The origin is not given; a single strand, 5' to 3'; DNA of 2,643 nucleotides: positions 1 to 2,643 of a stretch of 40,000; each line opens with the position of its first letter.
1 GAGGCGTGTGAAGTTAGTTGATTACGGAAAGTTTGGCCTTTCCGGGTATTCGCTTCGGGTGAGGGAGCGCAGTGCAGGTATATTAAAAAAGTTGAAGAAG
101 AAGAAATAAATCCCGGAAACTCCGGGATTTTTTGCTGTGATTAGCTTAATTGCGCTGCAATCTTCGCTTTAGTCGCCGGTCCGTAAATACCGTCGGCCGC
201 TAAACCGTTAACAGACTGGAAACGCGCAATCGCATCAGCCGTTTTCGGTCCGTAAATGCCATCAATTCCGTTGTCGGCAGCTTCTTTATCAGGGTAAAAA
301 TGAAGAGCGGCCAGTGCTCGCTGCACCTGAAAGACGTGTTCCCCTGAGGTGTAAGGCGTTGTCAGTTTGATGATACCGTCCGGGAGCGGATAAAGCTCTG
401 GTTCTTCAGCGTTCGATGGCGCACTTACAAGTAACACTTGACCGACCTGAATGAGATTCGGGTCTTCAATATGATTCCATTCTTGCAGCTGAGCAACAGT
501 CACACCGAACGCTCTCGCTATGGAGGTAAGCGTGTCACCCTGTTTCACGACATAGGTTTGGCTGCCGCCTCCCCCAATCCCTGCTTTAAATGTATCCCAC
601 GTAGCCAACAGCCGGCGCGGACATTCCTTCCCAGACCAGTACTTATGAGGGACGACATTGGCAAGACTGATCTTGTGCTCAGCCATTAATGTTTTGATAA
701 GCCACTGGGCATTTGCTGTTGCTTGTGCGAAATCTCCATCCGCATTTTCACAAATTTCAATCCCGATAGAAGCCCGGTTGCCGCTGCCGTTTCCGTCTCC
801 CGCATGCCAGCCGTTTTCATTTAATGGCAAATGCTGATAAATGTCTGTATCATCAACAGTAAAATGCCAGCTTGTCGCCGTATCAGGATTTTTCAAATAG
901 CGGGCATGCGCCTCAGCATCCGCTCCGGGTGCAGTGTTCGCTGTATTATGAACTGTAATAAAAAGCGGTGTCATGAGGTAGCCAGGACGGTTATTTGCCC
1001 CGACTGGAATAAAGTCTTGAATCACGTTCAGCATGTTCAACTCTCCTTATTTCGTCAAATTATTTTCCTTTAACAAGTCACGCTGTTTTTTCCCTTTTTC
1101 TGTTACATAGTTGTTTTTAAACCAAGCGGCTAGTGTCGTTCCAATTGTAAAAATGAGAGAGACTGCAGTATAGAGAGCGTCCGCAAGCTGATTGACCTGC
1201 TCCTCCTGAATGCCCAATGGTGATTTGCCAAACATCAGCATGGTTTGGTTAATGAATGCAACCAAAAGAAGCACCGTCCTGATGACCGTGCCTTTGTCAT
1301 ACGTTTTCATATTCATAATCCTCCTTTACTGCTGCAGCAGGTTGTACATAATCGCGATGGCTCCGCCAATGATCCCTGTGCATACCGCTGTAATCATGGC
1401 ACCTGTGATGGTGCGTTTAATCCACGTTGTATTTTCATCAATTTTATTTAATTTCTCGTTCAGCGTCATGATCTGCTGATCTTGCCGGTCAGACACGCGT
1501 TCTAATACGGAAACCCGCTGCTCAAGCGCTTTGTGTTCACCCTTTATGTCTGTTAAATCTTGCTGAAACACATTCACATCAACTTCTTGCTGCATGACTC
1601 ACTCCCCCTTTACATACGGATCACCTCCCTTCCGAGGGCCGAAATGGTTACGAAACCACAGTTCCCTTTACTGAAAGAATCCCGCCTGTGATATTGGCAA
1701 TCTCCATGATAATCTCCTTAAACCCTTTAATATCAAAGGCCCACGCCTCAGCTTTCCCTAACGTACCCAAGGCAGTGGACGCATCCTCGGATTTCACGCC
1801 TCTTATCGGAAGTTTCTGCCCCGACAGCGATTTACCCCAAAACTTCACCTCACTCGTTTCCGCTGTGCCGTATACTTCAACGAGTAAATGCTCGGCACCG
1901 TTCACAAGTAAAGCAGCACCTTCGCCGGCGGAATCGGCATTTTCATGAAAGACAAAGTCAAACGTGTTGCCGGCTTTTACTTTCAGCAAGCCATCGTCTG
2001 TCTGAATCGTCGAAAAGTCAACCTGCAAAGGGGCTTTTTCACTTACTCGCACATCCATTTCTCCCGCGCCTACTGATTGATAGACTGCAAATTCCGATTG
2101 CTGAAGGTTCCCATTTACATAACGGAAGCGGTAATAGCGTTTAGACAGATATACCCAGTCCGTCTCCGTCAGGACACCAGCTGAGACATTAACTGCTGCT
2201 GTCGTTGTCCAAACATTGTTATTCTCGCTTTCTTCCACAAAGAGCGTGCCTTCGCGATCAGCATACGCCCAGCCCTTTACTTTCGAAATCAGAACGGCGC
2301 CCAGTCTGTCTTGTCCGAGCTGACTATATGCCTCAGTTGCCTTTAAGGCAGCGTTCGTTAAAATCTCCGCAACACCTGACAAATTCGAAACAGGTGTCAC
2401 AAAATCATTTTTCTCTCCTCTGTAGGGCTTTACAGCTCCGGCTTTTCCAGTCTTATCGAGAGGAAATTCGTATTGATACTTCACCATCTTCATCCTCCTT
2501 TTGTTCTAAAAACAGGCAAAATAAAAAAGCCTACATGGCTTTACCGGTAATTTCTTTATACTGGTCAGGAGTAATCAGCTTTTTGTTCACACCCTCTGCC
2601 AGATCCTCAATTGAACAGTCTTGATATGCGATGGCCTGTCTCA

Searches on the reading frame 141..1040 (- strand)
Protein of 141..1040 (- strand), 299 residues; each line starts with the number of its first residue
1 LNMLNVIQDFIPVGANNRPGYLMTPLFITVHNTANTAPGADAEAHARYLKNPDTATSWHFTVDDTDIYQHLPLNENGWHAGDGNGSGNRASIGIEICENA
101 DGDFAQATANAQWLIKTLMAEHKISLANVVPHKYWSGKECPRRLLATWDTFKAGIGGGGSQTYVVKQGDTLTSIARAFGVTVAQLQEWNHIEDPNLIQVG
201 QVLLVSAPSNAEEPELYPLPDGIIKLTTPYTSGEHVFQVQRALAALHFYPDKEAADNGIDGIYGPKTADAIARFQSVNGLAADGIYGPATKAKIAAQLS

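Call 53: search_protein_families(library=ncbifam, proteins=[window:141-1040:-], max_evalue=0.00001)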
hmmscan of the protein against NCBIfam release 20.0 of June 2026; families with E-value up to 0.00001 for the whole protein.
window:141-1040:- (299 aa): 10 families
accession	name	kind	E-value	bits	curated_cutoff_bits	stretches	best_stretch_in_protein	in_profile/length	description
TIGR02869.1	spore_SleB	equivalog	1.3e-10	41.5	236.5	1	232-295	12-69/201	spore cortex-lytic enzyme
NF040883.1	amid_act_ActS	equivalog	4.5e-09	35.9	375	1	156-210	29-83/242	amidase activator ActS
NF050804.1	CellDivDipMCaul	equivalog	5.5e-09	35.4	900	1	158-204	131-177/634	cell division endopeptidase DipM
NF008050.0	PRK10783.1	equivalog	9.6e-09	34.1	508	1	160-212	343-394/457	murein transglycosylase D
NF052335.1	PdgHdaseHSB129560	equivalog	3.3e-07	30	500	1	243-291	277-325/330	peptidoglycan hydrolase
NF052336.1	PdgHdaseHSB100310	equivalog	5.5e-07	29.3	500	1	244-290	263-309/316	peptidoglycan hydrolase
NF004974.0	PRK06347.1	equivalog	5.6e-07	29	701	1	160-210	330-379/592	1,4-beta-N-acetylmuramoylhydrolase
NF052398.1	Agg_Promo_Fact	equivalog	1.2e-06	28.9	170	1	161-211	29-79/202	aggregation-promoting factor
NF042931.1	SAG1386_EF1546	equivalog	3.4e-06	27.2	80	1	160-203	109-155/158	SAG1386/EF1546 family surface-associated protein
NF008123.1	PRK10871.1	equivalog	9.7e-06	25.2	311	0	159-210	103-154/365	murein hydrolase activator NlpD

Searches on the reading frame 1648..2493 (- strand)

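Call 53: search_protein_families(library=ncbifam, proteins=[window:1648-2493:-], max_evalue=0.00001)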
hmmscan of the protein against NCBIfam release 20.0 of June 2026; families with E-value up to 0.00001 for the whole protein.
window:1648-2493:- (281 aa): 1 family
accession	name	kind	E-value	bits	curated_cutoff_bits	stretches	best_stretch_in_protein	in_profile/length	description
NF047953.1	PBSXProtXepA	equivalog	7.2e-150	497.7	400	1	3-281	1-279/279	phage-like element PBSX protein XepA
